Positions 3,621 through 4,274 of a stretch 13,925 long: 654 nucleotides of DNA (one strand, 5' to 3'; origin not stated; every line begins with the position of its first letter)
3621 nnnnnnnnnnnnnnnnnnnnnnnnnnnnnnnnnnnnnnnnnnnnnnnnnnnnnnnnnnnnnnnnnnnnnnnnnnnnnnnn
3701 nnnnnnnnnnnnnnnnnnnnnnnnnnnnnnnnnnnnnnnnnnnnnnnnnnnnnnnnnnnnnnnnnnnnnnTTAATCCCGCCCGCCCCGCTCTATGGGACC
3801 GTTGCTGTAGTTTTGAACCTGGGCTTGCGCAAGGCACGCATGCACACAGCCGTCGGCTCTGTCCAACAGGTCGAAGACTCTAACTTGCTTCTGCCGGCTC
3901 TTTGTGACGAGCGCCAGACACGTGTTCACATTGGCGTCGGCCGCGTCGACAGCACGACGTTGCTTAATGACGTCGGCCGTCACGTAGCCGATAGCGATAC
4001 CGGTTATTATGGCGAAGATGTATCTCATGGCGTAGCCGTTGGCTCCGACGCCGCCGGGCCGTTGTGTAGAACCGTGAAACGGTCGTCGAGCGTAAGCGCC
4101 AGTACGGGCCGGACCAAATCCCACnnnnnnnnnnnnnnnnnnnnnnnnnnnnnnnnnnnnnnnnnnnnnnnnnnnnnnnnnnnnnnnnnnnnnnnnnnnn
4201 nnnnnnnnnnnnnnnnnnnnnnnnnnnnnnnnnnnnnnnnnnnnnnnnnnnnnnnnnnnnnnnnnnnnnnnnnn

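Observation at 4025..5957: Candidate counter-defence cassette (macro domain plus Rnl2-type RNA ligase) with lower GC than its surroundings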

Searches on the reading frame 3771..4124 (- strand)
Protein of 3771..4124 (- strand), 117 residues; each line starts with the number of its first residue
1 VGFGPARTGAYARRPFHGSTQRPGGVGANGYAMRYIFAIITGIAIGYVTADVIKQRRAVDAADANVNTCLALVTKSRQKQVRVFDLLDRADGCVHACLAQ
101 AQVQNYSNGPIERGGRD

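Call 5: search_protein_families(library=pfam, proteins=[window:3771-4124:-], max_evalue=0.1)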
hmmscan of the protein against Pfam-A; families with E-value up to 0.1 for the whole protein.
window:3771-4124:- (117 aa): 0 families

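Call 6: search_protein_families(library=phrogs, proteins=[window:3771-4124:-], max_evalue=0.01)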
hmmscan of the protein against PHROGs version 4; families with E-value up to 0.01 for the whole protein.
window:3771-4124:- (117 aa): 0 families

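Call 12: search_protein_families(library=ncbifam, proteins=[window:3771-4124:-], max_evalue=0.1)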
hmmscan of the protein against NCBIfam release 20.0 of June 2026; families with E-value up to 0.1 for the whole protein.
window:3771-4124:- (117 aa): 0 families
